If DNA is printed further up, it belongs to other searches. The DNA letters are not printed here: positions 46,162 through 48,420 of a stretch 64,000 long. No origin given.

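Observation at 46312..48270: Classic-clade AAA+ ATPase with Walker B 'DDAE' instead of 'DExx'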

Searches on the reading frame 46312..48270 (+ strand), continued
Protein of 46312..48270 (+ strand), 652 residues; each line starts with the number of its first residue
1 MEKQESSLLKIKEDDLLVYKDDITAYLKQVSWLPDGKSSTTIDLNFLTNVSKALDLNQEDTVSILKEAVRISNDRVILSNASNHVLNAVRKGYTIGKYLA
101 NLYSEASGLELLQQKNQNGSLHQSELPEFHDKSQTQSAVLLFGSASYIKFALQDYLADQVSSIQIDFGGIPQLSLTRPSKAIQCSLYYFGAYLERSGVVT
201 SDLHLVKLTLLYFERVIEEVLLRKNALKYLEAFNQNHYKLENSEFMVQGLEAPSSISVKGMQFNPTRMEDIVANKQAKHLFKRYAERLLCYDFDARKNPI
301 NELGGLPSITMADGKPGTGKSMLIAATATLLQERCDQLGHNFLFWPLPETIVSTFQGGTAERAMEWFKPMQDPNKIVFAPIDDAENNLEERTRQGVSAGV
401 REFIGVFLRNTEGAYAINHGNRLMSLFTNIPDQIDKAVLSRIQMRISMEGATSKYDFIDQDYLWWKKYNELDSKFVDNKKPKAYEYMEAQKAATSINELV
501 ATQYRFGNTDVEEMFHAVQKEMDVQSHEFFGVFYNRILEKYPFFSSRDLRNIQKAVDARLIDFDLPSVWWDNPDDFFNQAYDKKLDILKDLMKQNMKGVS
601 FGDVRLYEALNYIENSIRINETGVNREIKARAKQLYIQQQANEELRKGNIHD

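Call 15: find_related_loci(query=A1, collection=genome_contigs, flank=8000)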
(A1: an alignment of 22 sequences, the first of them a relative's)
Query A1 (652 aa) in genome_contigs; peptide patterns used: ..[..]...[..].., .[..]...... (x = any residue, [..] = any of these).
599 stretches matched a pattern (row limit reached: there are more); 579 encode a relative of the query (tblastn E <= 1e-3); the best 80 are kept; 80 distinct loci.
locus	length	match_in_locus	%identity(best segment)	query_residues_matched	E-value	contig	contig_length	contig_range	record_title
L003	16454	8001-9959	84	1-652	0e+0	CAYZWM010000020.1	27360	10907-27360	MAG TPA_asm: uncultured Chitinophagaceae bacterium isolate SRP215229_co1_39 genome assembly, contig: NODE_932_length_273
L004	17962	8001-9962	83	1-652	0e+0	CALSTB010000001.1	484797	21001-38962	MAG: uncultured Bacteroidia bacterium isolate AE_MB266 genome assembly, contig: contig_15963_AE_MB266, whole genome shot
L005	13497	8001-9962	83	1-652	0e+0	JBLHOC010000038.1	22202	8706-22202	MAG: Bacteroidia bacterium isolate 3300055726_19 Ga0535650_0003082, whole genome shotgun sequence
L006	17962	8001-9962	82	1-652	0e+0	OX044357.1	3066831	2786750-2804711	MAG: uncultured Bacteroidia bacterium isolate B_MB356 genome assembly, chromosome: B_MB356_contig-1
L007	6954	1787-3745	80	1-652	0e+0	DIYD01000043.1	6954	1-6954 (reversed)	MAG TPA_asm: Bacteroidetes bacterium UBA6063 UBA6063_contig_1865, whole genome shotgun sequence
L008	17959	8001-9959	78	1-652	0e+0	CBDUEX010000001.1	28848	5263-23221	MAG TPA_asm: uncultured Bacteroidia bacterium isolate SRR22808126_concoct_122 genome assembly, contig: ERZ25043457.772,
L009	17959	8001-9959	77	1-652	0e+0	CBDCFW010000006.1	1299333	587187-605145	MAG: Bacteroidia bacterium isolate 7f9a9047-ce31-4f51-b465-151de501cfc3 genome assembly, contig: contig_6, whole genome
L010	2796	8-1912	78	19-652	0e+0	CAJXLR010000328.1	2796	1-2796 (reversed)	MAG TPA_asm: uncultured Bacteroidetes bacterium isolate SRR4030075_bin.65_MetaBAT_v2.12.1_MAG genome assembly, contig: N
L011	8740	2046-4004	72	1-652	0e+0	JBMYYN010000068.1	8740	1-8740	MAG: Bacteroidia bacterium isolate ME_XS_2208_bin_33 ME_XS_2208_bin_33_68, whole genome shotgun sequence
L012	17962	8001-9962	71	1-652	0e+0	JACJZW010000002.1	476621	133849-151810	MAG: Flavobacteriales bacterium isolate HK-STAS-BACT-74 HK-STAS-BACT-74_2, whole genome shotgun sequence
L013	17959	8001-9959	71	1-652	0e+0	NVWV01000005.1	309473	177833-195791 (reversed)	MAG: Bacteroidetes bacterium isolate NORP28 Contig_source1382A_37, whole genome shotgun sequence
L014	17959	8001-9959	70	1-652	0e+0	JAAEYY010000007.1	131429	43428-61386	Bacterium isolate P03SST1bin.8 NODE_95_length_131429_cov_5.52143, whole genome shotgun sequence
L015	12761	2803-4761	68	1-652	0e+0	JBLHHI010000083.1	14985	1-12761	MAG: Bacteroidia bacterium isolate 3300054976_154 Ga0535667_0006460, whole genome shotgun sequence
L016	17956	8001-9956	71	1-652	0e+0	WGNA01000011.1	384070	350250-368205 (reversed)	MAG: Bacteroidetes bacterium isolate RI_134 c_000000094133, whole genome shotgun sequence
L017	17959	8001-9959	66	1-652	0e+0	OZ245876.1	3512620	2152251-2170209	MAG: Owenweeksia sp. isolate 3e82fdac-0913-40d1-8532-b6c41af66f5f genome assembly, chromosome: 1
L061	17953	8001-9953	42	4-647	5e-178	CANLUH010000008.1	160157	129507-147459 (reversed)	uncultured Flavobacteriaceae bacterium isolate 2-583A.fasta genome assembly, contig: NODE_8, whole genome shotgun sequen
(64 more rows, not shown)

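Call 18: predict_structure(alignment_id=A1)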
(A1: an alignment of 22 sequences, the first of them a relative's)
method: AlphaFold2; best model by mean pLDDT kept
length: 652 residues; sequences in the alignment: 22
mean_pLDDT: 80.9   pTM: 0.57
mean pLDDT of the five models: 80.9, 79.7, 79.1, 78.5, 76.9
residues with pLDDT >= 90: 199; 70-90: 336; 50-70: 74; < 50: 43
segments of 3 or more residues with pLDDT < 50: 1-6, 38-41, 51-56, 253-257, 352-358, 385-397
pLDDT, mean of each block of 10 residues (from residue 1): 46 90 92 64 56 56 89 80 92 95 91 88 89 94 93 76 75 87 93 85 91 89 83 84 79 50 84 90 93 90 82 82 93 90 78 48 68 86 52 45 61 62 83 66 81 89 83 79 86 78 81 94 88 93 83 85 90 92 95 84 88 81 75 90 84 59
secondary structure, 60 per line:
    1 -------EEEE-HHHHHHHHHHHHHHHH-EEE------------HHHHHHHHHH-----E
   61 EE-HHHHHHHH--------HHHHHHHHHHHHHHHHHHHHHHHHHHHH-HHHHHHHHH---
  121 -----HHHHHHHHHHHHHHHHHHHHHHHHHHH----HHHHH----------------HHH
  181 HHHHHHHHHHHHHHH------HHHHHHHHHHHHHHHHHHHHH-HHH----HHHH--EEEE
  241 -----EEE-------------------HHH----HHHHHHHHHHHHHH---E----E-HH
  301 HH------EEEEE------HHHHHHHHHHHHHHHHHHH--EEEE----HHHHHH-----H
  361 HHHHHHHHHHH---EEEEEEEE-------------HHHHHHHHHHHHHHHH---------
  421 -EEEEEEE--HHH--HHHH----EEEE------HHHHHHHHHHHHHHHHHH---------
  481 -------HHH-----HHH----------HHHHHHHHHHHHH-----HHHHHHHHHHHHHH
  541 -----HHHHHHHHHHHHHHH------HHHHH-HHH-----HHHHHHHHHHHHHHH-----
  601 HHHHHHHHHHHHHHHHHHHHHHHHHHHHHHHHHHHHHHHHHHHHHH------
elements in order: E8-11 H13-28 E30-32 H45-54 E60-62 H64-71 H80-107 H109-117 H126-152 H157-161 H178-195 H202-222 H231-234 E237-240 E246-248 H275-288 H299-302 E309-313 H320-338 E341-344 H349-354 H360-371 E375-382 H396-411 E422-428 H436-439 E444-447 H454-471 H509-521 H527-540 H546-560 H567-571 H581-595 H601-646

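Call 20: fold_search(model_id=the predicted structure, library=pdb)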
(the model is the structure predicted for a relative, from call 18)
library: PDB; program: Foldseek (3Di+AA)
matches with E <= 10: 1271; with E <= 0.001: 350
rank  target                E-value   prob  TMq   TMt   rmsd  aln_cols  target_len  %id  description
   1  5vqa                  3.6e-06  1.00  0.23  0.37  19.5       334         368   15  Structure of human TRIP13, ATP-bound form (released 2017-06-14)
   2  5vq9                  4.6e-06  1.00  0.23  0.38  19.7       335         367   16  Structure of human TRIP13, Apo form (released 2017-06-14)
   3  6lk0                  1.0e-05  1.00  0.20  0.35  21.9       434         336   13  Crystal structure of human wild type TRIP13 (released 2020-01-22)
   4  9m2w_A                1.4e-05  1.00  0.25  0.37  18.5       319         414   16  The cryo-EM structure of 26S proteasome-Midnolin complex in the MD state (released 2025-09-10)
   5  6nyy_E                1.6e-05  1.00  0.24  0.33  20.1       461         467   14  human m-AAA protease AFG3L2, substrate-bound (released 2019-05-22)
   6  8dr1_C                1.9e-05  1.00  0.20  0.35  19.6       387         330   14  Consensus closed state of RFC:PCNA bound to a 3' ss/dsDNA junction (DNA2) (released 2022-08-17)
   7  8dr0_C                2.0e-05  1.00  0.20  0.35  20.0       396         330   15  Closed state of RFC:PCNA bound to a 3' ss/dsDNA junction (released 2022-08-24)
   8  8xku_E                2.2e-05  1.00  0.23  0.30  21.1       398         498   15  Cryo-EM structure of the Ycf2-FtsHi motor complex from Arabidopsis in ATP-bound state (released 2024-09-11)
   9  4xgu_D                2.8e-05  1.00  0.23  0.36  19.8       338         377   13  Structure of C. elegans PCH-2 (released 2015-05-06)
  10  5c1a_A                2.8e-05  1.00  0.24  0.22  24.6       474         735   12  p97-N750D/R753D/M757D/Q760D in complex with ATP-gamma-S (released 2016-01-13)
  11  5c1a_K                2.8e-05  1.00  0.25  0.22  24.5       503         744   13  p97-N750D/R753D/M757D/Q760D in complex with ATP-gamma-S (released 2016-01-13)
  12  7thv_B                2.9e-05  1.00  0.20  0.38  18.1       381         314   15  Structure of the yeast clamp loader (Replication Factor C RFC) bound to the sliding clamp (Proliferating Cell Nuclear  (released 2022-02-16)
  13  4xgu_B                3.1e-05  1.00  0.23  0.36  16.7       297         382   14  Structure of C. elegans PCH-2 (released 2015-05-06)
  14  9e8o_E                3.3e-05  1.00  0.24  0.40  17.9       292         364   17  Nub1/Fat10-processing human 26S proteasome bound to Txnl1 with Rpt2 at top of spiral staircase and partially unfolded  (released 2024-12-04)
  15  6b5c                  3.3e-05  1.00  0.23  0.46  21.2       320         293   16  Structural Basis for Katanin Self-Assembly (released 2018-05-23)
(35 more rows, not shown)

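Call 69: search_dna_similar(query=window:46312-48270:+, collection=plasmids, mode=protein, max_evalue=1e-10, max_rows=15)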
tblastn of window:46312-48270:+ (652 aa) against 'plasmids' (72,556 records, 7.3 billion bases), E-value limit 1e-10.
Records with a match: 10; places in all: 10; records where one place covers at least 80% of the query: 9.
Best place of each record, by identity: <60% 10.
By first word of the organism name: Sinorhizobium 4; Vibrio 4; Shinella 1; Rhizobium 1.
By predicted mobility (MOB-suite, as given by PLSDB): non-mobilizable 10.
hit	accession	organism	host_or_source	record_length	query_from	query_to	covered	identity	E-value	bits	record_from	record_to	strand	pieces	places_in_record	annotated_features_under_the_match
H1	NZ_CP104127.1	Sinorhizobium sp. M103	Phaseolus vulgaris,cell ...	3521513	6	618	94%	25.5%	3e-47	187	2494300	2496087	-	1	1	none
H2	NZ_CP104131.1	Sinorhizobium sp. K101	Phaseolus vulgaris,cell ...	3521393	6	618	94%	25.5%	9e-47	186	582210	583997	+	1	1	none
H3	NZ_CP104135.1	Sinorhizobium sp. C101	Phaseolus vulgaris,cell ...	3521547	6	618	94%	25.5%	9e-47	186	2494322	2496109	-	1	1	none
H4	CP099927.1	Vibrio parahaemolyticus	Anadara tuberculosa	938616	62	647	90%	26.3%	7e-55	210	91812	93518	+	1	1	ATP-binding protein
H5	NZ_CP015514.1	Vibrio vulnificus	Mactra veneriformis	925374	62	647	90%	26.3%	1e-54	209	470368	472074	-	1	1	ATP-binding protein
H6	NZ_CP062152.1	Vibrio parahaemolyticus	oyster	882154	62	647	90%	26.2%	2e-53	206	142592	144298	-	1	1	ATP-binding protein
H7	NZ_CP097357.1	Vibrio parahaemolyticus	oyster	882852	62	647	90%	26.2%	2e-53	206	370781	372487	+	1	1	ATP-binding protein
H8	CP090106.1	Sinorhizobium meliloti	Medicago,Cell culture,Plant nodule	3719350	35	621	90%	26.0%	3e-45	181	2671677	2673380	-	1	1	ATP-binding protein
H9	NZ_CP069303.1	Shinella sp. PSBB067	monoisolate,Minnesota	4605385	6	581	88%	24.8%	2e-43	176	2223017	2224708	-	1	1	none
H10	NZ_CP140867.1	Rhizobium leguminosarum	Trifolium pratense,whole organism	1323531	65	581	79%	25.5%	2e-43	176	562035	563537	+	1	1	record has no annotation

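Call 71: get_annotated_region(hit=H8, flank=7000)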
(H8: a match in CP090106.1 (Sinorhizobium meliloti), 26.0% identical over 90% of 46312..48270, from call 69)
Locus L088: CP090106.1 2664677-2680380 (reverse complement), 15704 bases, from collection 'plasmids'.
description: Sinorhizobium meliloti strain Ak57 plasmid pSymB, complete sequence
organism: Sinorhizobium meliloti (NCBI taxid 382)
taxonomy: Bacteria; Pseudomonadota; Alphaproteobacteria; Hyphomicrobiales; Rhizobiaceae; Sinorhizobium; Sinorhizobium meliloti
host: -; source: Medicago,Cell culture,Plant nodule; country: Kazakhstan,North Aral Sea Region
typing (MOB-suite, as given by PLSDB): non-mobilizable
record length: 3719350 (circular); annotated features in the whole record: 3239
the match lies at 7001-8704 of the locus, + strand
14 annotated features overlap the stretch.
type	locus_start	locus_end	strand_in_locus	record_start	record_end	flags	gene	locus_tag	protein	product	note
CDS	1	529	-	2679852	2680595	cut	-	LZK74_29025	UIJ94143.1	HugZ family protein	-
CDS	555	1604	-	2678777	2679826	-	choV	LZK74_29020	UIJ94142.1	choline ABC transporter ATP-binding protein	-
CDS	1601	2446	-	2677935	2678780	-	choW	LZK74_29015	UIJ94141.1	choline ABC transporter permease subunit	-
CDS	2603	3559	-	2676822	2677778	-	-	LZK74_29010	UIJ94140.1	choline ABC transporter substrate-binding protein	-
CDS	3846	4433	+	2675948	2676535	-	-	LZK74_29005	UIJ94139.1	thymidine kinase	-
CDS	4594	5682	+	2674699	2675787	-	-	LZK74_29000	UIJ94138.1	hypothetical protein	-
CDS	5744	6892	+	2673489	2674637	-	-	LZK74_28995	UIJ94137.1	hypothetical protein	-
CDS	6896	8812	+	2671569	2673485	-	-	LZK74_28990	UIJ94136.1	ATP-binding protein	-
CDS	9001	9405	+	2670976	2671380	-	-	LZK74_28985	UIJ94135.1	endonuclease domain-containing protein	-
CDS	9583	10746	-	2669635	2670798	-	-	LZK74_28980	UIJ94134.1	IS4-like element ISRm16 family transposase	-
CDS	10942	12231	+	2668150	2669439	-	-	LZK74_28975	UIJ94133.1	hypothetical protein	-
CDS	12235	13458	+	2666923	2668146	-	-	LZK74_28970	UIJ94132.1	DUF2333 family protein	-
CDS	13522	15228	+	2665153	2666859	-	-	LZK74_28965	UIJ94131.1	formate--tetrahydrofolate ligase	-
CDS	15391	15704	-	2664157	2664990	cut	-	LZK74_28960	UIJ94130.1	extensin family protein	-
